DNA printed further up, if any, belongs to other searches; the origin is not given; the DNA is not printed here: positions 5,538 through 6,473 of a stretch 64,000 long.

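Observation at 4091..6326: Thioester-domain adhesin with non-canonical VPDTS sorting motif, twin consensus promoters and a sortase lacking the conserved Arg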

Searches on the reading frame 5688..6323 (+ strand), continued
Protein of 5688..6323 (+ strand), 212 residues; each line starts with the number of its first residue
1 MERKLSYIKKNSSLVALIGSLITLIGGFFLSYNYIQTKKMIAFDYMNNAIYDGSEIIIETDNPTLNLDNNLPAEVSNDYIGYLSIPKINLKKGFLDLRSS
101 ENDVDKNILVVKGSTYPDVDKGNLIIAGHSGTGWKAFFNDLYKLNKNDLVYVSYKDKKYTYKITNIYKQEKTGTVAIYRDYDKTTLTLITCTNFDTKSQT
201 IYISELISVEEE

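Call 27: search_solved_structures(query=A2, max_evalue=0.001, show_alignments=5)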
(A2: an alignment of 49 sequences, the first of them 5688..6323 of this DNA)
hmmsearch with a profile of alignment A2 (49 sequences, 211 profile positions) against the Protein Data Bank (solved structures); distinct sequences matched with E-value up to 0.001: 44.
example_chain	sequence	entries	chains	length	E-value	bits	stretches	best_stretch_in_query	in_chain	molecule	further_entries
24rr_A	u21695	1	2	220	9.8e-18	67.6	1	36-192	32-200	Ebp pilus assembly class C sortase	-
4d70_A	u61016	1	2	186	5.3e-16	61.9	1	47-200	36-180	SORTASE FAMILY PROTEIN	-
4d7w_A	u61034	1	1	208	2e-14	56.8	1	44-193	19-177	SORTASE FAMILY PROTEIN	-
2kw8_A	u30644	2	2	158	3.8e-14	55.9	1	66-207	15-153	LPXTG-site transpeptidase family protein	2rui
7d6p_A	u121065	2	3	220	4.7e-11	45.8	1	16-191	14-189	Sortase family protein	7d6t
6ixz_A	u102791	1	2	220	5.2e-11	45.6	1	32-191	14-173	Sortase family protein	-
5hu4_A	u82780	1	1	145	3.1e-10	43.1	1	119-210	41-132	Cysteine protease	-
5k9a_A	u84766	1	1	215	8.7e-10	41.6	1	71-194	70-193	Putative fimbrial associated sortase-like protein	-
6bwe_A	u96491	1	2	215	8.7e-10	41.6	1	71-194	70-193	Putative fimbrial associated sortase-like protein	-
8t28_A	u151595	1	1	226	9e-10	41.6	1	65-192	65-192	Class C sortase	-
7cg9_A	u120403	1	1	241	1.1e-09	41.3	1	37-193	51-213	Class C sortase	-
8gmx_A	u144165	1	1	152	2.9e-09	39.9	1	74-193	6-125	Class C sortase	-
2ln7_A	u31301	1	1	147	5.5e-09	39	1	69-191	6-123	LPXTG-site transpeptidase family protein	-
7f87_A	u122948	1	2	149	6.1e-09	38.9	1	119-206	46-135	Class A sortase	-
7cfj_A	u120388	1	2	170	8.4e-09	38.4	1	119-206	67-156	Class A sortase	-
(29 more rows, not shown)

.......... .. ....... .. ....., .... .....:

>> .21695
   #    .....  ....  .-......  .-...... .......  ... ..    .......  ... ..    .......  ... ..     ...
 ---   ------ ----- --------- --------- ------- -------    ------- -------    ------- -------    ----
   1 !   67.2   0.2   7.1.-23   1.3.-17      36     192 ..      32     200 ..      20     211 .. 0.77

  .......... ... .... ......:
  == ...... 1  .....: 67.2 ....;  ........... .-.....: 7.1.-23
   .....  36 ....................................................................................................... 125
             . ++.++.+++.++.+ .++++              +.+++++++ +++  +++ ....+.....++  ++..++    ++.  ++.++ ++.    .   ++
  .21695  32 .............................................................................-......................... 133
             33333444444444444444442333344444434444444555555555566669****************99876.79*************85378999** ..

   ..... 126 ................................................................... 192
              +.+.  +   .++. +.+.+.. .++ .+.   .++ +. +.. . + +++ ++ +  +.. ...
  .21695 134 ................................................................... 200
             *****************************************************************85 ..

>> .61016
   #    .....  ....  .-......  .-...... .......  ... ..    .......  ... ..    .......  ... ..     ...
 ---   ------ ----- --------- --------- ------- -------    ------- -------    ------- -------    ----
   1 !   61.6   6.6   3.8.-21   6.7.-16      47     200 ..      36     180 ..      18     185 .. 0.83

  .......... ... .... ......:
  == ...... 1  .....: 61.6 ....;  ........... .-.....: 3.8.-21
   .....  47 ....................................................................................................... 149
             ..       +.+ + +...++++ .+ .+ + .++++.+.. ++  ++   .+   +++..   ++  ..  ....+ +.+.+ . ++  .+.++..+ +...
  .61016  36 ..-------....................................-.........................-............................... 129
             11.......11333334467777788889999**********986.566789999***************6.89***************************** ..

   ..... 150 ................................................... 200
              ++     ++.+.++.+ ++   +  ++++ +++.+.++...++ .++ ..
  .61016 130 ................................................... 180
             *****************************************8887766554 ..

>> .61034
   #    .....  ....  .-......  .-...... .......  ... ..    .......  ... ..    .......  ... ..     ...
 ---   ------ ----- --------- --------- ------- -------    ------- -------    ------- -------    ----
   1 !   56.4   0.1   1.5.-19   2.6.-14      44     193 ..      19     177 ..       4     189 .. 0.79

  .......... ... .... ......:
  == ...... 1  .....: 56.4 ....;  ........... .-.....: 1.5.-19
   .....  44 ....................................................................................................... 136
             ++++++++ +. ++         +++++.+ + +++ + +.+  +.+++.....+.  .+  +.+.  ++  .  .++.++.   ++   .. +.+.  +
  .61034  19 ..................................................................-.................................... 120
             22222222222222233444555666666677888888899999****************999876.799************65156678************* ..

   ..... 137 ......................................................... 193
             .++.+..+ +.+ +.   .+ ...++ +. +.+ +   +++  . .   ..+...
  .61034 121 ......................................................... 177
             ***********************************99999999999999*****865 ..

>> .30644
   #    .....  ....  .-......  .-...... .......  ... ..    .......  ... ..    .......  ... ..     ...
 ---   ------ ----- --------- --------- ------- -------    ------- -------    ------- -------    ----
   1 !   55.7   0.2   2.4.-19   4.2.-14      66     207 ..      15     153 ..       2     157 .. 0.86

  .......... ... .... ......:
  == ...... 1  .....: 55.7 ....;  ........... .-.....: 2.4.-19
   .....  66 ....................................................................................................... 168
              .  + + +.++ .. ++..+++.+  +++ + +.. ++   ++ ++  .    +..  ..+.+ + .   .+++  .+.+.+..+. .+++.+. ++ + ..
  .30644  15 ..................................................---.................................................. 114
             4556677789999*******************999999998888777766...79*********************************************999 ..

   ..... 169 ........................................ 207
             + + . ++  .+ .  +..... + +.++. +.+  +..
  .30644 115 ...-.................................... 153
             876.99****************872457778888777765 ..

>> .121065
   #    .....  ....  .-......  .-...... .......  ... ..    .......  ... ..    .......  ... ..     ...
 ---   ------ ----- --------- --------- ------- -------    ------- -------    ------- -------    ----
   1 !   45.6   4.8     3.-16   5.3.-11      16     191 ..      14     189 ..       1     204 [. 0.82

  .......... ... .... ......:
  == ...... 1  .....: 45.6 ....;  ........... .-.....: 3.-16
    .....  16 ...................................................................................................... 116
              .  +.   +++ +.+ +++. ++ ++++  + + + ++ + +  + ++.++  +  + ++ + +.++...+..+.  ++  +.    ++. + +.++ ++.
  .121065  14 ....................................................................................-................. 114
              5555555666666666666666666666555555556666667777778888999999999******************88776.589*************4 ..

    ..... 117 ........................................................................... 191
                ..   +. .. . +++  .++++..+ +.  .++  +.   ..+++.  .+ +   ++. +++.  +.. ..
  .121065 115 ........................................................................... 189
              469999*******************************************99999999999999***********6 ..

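Call 33: list_cluster_members(proteins=[P0124, P0134, P0157, P0176, P0190, P0202, P0210, P0228, P0256, P0268])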
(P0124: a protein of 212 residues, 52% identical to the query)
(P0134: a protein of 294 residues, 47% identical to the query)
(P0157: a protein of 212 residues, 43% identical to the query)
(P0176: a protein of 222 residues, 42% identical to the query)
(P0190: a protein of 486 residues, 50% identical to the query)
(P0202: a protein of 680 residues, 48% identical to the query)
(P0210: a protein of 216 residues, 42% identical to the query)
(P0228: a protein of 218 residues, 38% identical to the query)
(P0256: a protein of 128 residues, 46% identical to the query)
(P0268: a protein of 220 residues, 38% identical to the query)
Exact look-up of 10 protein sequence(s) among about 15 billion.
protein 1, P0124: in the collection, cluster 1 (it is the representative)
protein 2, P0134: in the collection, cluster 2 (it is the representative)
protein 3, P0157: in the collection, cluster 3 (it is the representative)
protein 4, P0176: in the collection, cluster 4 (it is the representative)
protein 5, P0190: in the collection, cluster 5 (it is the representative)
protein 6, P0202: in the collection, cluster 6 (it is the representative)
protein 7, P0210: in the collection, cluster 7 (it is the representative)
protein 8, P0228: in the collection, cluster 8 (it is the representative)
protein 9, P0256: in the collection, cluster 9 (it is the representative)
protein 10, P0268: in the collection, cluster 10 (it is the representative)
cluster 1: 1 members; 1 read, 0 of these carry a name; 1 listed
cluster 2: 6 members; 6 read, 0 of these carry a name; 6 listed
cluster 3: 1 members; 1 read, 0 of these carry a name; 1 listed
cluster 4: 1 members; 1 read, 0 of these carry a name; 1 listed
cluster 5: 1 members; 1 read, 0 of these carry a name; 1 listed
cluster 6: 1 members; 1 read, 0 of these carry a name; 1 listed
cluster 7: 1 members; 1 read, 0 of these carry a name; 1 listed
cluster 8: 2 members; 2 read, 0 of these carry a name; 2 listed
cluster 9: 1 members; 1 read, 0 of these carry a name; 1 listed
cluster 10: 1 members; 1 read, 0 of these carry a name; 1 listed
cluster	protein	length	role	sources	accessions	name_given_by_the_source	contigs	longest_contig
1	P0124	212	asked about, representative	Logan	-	-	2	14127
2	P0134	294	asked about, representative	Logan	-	-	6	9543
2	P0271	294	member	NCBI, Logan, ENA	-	-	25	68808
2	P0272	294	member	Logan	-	-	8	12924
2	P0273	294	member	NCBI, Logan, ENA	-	-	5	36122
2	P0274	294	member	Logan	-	-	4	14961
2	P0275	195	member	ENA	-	-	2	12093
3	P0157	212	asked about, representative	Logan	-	-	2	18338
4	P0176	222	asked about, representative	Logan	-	-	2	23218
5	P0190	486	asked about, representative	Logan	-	-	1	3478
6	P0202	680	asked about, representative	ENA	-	-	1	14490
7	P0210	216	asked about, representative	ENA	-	-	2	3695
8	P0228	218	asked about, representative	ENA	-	-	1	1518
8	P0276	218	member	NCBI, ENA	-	-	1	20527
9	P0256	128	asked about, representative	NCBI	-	-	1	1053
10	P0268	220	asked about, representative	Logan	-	-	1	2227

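Call 35: find_related_loci(query=A3, collection=metagenome_contigs, flank=6000)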
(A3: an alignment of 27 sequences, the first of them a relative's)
Query A3 (216 aa) in metagenome_contigs; peptide patterns used: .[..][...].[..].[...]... (x = any residue, [..] = any of these).
600 stretches matched a pattern (row limit reached: there are more); 567 encode a relative of the query (tblastn E <= 1e-3); the best 80 are kept; 80 distinct loci.
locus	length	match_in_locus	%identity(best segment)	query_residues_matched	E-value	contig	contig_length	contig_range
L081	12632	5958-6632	52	1-209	2e-64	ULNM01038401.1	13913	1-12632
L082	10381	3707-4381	52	1-209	2e-64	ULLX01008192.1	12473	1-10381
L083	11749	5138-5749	53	12-209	6e-62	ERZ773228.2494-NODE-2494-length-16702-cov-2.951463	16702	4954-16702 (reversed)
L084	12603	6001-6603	52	14-209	2e-60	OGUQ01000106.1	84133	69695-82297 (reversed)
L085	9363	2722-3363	52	1-208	5e-60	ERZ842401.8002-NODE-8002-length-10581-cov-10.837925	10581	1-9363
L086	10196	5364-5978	56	12-209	4e-60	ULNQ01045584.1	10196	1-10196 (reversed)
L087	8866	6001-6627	52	4-209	9e-60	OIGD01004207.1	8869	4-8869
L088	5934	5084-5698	56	12-209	2e-59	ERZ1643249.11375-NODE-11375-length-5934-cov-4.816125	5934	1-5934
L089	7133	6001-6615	55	12-209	2e-59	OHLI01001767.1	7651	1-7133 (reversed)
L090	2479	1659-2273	55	12-209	3e-60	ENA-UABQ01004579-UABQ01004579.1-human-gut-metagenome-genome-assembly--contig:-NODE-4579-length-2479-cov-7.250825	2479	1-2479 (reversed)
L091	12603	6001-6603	51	14-209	1e-59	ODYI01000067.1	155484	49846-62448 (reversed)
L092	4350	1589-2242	53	1-209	4e-59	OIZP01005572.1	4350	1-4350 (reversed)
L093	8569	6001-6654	53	1-209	3e-59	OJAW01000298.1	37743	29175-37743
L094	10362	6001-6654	53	1-209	4e-59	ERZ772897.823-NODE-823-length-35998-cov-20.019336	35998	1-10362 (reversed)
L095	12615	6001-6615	54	12-209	4e-59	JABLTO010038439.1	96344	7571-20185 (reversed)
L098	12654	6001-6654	52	1-209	1e-58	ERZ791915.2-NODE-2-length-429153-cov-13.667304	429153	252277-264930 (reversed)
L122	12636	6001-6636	49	4-213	5e-55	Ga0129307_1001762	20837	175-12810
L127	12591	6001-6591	50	14-207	3e-54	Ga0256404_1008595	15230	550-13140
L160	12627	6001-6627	44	1-209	4e-48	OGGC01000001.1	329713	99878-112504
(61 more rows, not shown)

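Call 36: predict_structure(alignment_id=A2)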
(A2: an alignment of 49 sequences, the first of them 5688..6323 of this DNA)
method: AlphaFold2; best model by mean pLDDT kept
length: 212 residues; sequences in the alignment: 49
mean_pLDDT: 90.0   pTM: 0.80
mean pLDDT of the five models: 90.0, 88.7, 88.5, 88.4, 87.9
residues with pLDDT >= 90: 152; 70-90: 33; 50-70: 27; < 50: 0
segments of 3 or more residues with pLDDT < 50: none
pLDDT, mean of each block of 10 residues (from residue 1): 55 91 98 91 84 62 63 86 97 96 96 97 98 93 98 98 98 96 98 96 98 92
secondary structure, 60 per line:
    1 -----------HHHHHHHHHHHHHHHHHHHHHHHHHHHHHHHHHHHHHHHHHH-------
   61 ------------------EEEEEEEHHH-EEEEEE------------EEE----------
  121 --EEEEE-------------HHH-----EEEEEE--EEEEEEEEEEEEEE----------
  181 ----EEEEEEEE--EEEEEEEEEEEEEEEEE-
elements in order: H12-53 E79-85 E90-95 E108-110 E123-127 E149-154 E157-170 E185-192 E195-211

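Call 40: fold_search(model_id=the predicted structure, library=pdb)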
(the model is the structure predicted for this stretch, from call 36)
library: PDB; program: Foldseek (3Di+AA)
matches with E <= 10: 412; with E <= 0.001: 129
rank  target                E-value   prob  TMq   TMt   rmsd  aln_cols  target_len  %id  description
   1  3rcc_O                1.5e-10  1.00  0.51  0.79   4.4       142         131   26  Crystal Structure of the Streptococcus agalactiae Sortase A (released 2011-09-07)
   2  7f87_A                2.8e-10  1.00  0.53  0.76   3.3       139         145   27  Crystal structure of housekeeping sortase SrtA bound with self derived tripeptide from Lactobacillus rhamnosus GG (released 2022-07-06)
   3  5hu4                  3.0e-10  1.00  0.53  0.76   3.1       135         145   21  Cystal structure of listeria monocytogenes sortase A (released 2017-02-01)
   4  7s56                  3.6e-10  1.00  0.53  0.67   6.2       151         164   25  Sortase A from Streptococcus agalactiae, residues 79-247 (released 2022-01-12)
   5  3rcc_F                3.8e-10  1.00  0.51  0.79   4.4       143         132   26  Crystal Structure of the Streptococcus agalactiae Sortase A (released 2011-09-07)
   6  7cfj_A                4.0e-10  1.00  0.55  0.78   3.0       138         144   27  Crystal structure of housekeeping sortase SrtA from Lactobacillus rhamnosus GG (released 2022-03-02)
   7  7s54_B                4.8e-10  1.00  0.52  0.67   5.8       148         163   25  Sortase A from Streptococcus agalactiae with the deltaN188 b7-b8 loop sequence from Staphylococcus aureus Sortase A (released 2022-01-12)
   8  2kw8_MODEL_1_A        5.1e-10  1.00  0.51  0.66   5.1       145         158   25  Solution Structure of Bacillus anthracis Sortase A (SrtA) Transpeptidase (released 2010-05-26)
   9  4tqx                  8.1e-10  1.00  0.53  0.55   3.3       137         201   18  Molecular Basis of Streptococcus mutans Sortase A Inhibition by Chalcone. (released 2015-05-20)
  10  2w1k_A                8.1e-10  1.00  0.55  0.56   5.4       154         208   22  Crystal Structure of Sortase C-3 (SRTC-3) from Streptococcus pneumoniae (released 2008-12-23)
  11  7s4o_A                8.6e-10  1.00  0.55  0.67   3.0       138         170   18  Structure of C208A Sortase A from Streptococcus pyogenes bound to LPATS peptide (released 2022-09-07)
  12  7t8z_A                9.1e-10  1.00  0.55  0.72   3.0       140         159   18  Structure of Class A sortase from Streptococcus pyogenes bound to lipid II mimetic, LPATA: Thr-out conformation (released 2022-09-07)
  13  9m4u_A                1.1e-09  1.00  0.51  0.62   4.2       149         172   20  Crystal Structure of Sortase E mutant P94A from Thermobifida fusca (released 2026-03-04)
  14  7cg9                  1.1e-09  1.00  0.52  0.57   9.6       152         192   19  Crystal structure of pilin-specific sortase SrtC1 from Lactobacillus rhamnosus GG (released 2022-03-02)
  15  6bwe_A                1.2e-09  1.00  0.57  0.63   2.8       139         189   21  Sortase A from Corynebacterium diphtheriae, lid mutant (released 2017-12-27)
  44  4d70_A                4.0e-09  1.00  0.54  0.70   3.3       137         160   27  Structural, biophysical and biochemical analyses of a Clostridium perfringens Sortase D5 transpeptidase (released 2015-07-15)
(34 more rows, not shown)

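Call 56: search_dna_similar(query=L098:6001-6657:+, collection=plasmids, mode=protein, max_evalue=1e-8, max_rows=30)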
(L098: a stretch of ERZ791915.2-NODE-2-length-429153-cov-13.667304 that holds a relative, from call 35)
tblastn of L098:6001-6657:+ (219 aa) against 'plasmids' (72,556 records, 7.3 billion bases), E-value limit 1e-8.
Records with a match: 16; places in all: 16; records where one place covers at least 80% of the query: 0.
Best place of each record, by identity: <60% 16.
By first word of the organism name: Clostridium 16.
By predicted mobility (MOB-suite, as given by PLSDB): mobilizable 15; non-mobilizable 1.
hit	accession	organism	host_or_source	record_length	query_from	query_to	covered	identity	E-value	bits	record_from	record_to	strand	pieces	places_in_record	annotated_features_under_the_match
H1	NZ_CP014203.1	Clostridium baratii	Microbial isolate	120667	53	218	76%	30.4%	3e-11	69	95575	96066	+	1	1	class D sortase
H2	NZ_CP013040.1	Clostridium perfringens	canine,Pure culture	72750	68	216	68%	32.1%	4e-9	63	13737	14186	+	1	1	class D sortase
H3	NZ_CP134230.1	Clostridium perfringens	Canis lupus familiaris,bacterial ...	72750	68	216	68%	32.1%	4e-9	63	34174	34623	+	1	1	class D sortase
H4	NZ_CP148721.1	Clostridium perfringens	-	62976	68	216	68%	32.1%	8e-9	62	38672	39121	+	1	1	class D sortase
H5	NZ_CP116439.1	Clostridium perfringens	Ruminant,Cell culture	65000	68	216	68%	31.4%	7e-9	62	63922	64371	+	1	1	class D sortase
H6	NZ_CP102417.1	Clostridium perfringens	bovine,manure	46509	130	215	39%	40.7%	6e-9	62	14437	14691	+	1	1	class D sortase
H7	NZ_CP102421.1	Clostridium perfringens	mixed culture,bird (jay)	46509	130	215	39%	40.7%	6e-9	62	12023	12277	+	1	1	class D sortase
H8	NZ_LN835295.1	Clostridium perfringens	-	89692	130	216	40%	40.2%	2e-9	64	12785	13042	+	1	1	class D sortase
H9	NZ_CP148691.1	Clostridium perfringens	Cat,single cell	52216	130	215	39%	39.5%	9e-9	62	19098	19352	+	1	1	class D sortase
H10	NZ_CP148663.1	Clostridium perfringens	Chicken,single cell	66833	130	215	39%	39.5%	9e-9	62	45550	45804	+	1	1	class D sortase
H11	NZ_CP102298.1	Clostridium perfringens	Canis lupus familiaris,mixed ...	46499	130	215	39%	39.5%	9e-9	62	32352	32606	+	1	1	class D sortase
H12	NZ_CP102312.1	Clostridium perfringens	mixed culture,Ovis aries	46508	130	215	39%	39.5%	9e-9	62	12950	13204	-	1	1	class D sortase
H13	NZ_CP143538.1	Clostridium perfringens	Homo sapiens,fecal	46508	130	215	39%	39.5%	9e-9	62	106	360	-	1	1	class D sortase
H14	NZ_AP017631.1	Clostridium perfringens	Homo sapiens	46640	130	215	39%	39.5%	9e-9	62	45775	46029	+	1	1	class D sortase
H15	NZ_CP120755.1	Clostridium perfringens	Hospital wastewater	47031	130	215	39%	39.5%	9e-9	62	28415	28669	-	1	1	class D sortase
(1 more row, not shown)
